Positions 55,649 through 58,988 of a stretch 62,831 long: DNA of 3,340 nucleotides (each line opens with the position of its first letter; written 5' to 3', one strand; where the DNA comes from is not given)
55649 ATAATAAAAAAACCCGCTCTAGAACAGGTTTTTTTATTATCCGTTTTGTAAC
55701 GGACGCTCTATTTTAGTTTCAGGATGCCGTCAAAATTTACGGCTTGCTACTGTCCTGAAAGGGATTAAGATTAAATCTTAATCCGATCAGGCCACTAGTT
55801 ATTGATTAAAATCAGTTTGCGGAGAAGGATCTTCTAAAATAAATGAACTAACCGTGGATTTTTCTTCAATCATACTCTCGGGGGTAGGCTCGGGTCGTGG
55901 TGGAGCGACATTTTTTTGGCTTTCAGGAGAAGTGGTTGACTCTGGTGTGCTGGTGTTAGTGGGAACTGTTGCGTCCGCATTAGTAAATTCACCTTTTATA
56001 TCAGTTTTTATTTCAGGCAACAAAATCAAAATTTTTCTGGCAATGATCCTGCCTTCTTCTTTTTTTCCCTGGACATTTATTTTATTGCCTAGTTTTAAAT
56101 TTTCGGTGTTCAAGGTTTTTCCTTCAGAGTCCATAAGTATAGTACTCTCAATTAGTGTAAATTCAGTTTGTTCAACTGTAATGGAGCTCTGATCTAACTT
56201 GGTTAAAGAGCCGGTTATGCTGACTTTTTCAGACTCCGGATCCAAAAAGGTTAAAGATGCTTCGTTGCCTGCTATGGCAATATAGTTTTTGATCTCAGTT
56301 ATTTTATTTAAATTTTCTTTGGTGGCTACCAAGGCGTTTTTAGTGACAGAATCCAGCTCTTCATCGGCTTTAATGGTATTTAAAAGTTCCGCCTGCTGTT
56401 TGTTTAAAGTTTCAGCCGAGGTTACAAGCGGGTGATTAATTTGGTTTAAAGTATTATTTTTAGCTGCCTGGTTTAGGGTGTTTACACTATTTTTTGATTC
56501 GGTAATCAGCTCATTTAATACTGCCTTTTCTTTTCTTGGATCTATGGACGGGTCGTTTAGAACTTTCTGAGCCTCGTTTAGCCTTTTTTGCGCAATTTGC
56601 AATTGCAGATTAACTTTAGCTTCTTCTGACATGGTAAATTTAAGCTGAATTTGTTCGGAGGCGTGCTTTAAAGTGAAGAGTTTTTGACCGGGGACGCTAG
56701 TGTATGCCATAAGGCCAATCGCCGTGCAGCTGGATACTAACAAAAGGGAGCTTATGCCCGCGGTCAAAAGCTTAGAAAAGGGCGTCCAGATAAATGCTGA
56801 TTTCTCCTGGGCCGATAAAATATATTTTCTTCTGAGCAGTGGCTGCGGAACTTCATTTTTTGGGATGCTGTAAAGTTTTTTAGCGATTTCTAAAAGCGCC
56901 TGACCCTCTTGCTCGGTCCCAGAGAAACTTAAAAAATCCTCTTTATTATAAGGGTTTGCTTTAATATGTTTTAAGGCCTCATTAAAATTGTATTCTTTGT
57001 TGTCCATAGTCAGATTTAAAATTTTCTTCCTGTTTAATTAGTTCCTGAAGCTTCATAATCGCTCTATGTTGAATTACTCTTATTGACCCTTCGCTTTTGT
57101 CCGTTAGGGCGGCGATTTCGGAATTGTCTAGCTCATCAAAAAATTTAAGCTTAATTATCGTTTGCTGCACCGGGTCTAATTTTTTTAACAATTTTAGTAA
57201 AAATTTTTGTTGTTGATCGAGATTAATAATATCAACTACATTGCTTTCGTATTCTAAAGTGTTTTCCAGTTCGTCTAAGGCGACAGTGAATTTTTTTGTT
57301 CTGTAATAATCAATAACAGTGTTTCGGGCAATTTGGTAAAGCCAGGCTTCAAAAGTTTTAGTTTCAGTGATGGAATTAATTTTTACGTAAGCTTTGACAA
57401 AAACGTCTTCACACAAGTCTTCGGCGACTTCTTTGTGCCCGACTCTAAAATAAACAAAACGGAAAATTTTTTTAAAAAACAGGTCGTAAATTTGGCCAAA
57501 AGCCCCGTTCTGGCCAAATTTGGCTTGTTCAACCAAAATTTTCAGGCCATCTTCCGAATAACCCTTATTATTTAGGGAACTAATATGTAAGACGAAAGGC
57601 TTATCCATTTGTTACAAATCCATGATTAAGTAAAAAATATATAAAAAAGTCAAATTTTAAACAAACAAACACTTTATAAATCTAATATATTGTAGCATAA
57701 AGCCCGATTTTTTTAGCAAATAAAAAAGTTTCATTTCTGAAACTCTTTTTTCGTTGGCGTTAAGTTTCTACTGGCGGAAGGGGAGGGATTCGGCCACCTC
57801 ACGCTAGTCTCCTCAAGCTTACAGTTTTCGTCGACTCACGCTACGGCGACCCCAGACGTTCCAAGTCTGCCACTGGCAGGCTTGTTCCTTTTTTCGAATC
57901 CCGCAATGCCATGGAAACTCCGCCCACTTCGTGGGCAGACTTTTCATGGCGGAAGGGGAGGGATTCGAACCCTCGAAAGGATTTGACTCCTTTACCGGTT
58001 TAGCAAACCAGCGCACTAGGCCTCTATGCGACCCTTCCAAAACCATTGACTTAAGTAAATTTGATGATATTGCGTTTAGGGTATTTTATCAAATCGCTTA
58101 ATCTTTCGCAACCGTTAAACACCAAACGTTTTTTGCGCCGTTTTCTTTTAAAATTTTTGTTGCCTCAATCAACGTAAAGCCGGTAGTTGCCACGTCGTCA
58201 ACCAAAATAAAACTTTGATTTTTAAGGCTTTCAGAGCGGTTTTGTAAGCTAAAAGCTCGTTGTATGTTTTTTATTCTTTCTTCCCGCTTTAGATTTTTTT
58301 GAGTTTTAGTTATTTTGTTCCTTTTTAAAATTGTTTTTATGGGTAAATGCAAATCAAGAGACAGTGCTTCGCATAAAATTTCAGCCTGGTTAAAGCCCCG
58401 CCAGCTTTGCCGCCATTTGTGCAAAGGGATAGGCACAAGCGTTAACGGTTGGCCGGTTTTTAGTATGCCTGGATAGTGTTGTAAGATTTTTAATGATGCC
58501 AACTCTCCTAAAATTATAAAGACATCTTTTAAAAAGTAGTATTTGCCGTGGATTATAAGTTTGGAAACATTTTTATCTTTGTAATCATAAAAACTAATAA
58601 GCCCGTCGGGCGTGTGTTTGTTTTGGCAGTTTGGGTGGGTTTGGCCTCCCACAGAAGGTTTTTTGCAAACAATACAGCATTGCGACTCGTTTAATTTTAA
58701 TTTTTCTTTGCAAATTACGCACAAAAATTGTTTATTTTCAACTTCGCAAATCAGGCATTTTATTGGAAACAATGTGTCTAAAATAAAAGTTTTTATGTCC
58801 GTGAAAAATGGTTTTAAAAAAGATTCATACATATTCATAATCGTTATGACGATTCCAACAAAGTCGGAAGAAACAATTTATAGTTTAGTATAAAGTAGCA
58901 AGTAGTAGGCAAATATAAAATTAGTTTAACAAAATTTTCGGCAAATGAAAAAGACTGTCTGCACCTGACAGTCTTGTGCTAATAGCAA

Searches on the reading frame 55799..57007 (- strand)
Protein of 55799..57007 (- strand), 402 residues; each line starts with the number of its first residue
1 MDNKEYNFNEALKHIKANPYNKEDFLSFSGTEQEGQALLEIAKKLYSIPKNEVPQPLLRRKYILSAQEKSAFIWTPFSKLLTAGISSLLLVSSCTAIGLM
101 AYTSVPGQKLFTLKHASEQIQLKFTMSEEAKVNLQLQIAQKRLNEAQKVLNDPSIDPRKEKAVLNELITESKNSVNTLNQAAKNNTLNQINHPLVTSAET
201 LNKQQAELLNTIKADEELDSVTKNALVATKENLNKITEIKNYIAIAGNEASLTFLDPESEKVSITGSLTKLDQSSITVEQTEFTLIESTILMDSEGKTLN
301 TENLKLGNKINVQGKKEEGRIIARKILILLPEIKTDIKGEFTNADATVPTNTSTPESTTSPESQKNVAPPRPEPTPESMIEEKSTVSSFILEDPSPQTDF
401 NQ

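Call 9: search_protein_families(library=pfam, proteins=[window:55799-57007:-], max_evalue=0.001)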
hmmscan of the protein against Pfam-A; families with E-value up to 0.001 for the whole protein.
window:55799-57007:- (402 aa): 2 families
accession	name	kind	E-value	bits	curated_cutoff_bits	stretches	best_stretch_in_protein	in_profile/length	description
PF18915.5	DUF5667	-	2.5e-10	41.1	27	1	104-197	2-77/99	Domain of unknown function (DUF5667)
PF18914.6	DUF5666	-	3e-06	27.8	27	1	266-326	2-59/60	Domain of unknown function (DUF5666)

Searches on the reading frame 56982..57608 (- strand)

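Call 9: search_protein_families(library=pfam, proteins=[window:56982-57608:-], max_evalue=0.001)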
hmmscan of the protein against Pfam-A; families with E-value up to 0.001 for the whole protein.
window:56982-57608:- (208 aa): 4 families
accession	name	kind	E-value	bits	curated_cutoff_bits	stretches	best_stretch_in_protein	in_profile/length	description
PF04542.20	Sigma70_r2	-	8e-14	51.6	24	1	46-106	7-69/71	Sigma-70 region 2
PF04545.22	Sigma70_r4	-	7.6e-10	38.6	24.1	1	140-189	1-50/50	Sigma-70, region 4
PF08281.18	Sigma70_r4_2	-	2e-09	37.4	25.7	1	137-187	4-54/54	Sigma-70, region 4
PF07638.17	Sigma70_ECF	-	0.00059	20.2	21.1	0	25-176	7-168/185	ECF sigma factor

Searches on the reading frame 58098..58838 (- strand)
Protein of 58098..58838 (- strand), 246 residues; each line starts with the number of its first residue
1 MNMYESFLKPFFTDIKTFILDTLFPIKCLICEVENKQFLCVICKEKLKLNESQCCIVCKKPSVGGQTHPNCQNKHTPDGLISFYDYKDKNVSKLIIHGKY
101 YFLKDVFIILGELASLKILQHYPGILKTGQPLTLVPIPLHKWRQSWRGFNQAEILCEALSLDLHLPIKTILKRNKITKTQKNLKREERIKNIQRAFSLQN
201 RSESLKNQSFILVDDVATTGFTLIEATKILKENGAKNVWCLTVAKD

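Call 9: search_protein_families(library=pfam, proteins=[window:58098-58838:-], max_evalue=0.001)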
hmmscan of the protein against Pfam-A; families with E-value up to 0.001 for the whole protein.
window:58098-58838:- (246 aa): 2 families
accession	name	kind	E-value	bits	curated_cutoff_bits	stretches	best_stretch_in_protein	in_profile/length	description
PF00156.33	Pribosyltran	-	7.2e-10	38.8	26.3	1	159-244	47-124/158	Phosphoribosyl transferase domain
PF18912.6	DZR_2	-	6e-07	29.6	27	1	19-72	1-56/56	Double zinc ribbon domain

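Call 98: search_protein_families(library=ncbifam, proteins=[window:58098-58838:-], max_evalue=0.001)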
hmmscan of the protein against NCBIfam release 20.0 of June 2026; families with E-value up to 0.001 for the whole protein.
window:58098-58838:- (246 aa): 14 families
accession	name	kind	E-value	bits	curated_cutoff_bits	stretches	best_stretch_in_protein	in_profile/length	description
TIGR00201.1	comF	subfamily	1.1e-31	110.3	233.55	1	40-245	1-190/190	ComF family protein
NF008616.0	PRK11595.1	equivalog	2.9e-30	105.4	304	1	27-241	7-223/227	DNA utilization protein GntX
NF002095.0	PRK00934.1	equivalog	8.3e-08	31.7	296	1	168-242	186-240/287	ribose-phosphate diphosphokinase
TIGR01251.1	ribP_PPkin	subfamily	1.5e-07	30.6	113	1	196-242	199-245/309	ribose-phosphate diphosphokinase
NF005537.0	PRK07199.1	subfamily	2.4e-06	26.8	322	1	202-243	206-247/301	ribose-phosphate diphosphokinase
NF002320.0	PRK01259.1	subfamily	1e-05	25.1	297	1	205-241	212-248/316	ribose-phosphate diphosphokinase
NF002620.0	PRK02277.1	subfamily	1.1e-05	25.2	115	1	184-243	120-177/201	orotate phosphoribosyltransferase-like protein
NF001815.0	PRK00553.1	equivalog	8.1e-05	21.9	484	1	204-241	215-252/332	ribose-phosphate pyrophosphokinase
NF005299.0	PRK06827.1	subfamily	0.0001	21.2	327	1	204-242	262-300/383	phosphoribosylpyrophosphate synthetase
TIGR00336.1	pyrE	equivalog_domain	0.00031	20.5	106.8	1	203-241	104-142/173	orotate phosphoribosyltransferase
TIGR01367.1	pyrE_Therm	equivalog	0.00033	20.3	150.25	1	203-239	101-137/187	orotate phosphoribosyltransferase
NF002758.0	PRK02812.1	equivalog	0.00057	19.1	518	1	204-240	227-263/330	ribose-phosphate pyrophosphokinase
NF002686.0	PRK02458.1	equivalog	0.0007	19.2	506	1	208-241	219-252/323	ribose-phosphate diphosphokinase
NF002844.0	PRK03092.1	equivalog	0.00088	18.6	438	0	205-239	221-255/326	ribose-phosphate diphosphokinase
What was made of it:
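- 58098..58838 (-): ComF-family gene (context). The same linkage is reported for class ABY1 and seen in S. epibionticum. NCBIfam comF E=1.1e-31 (call 98).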
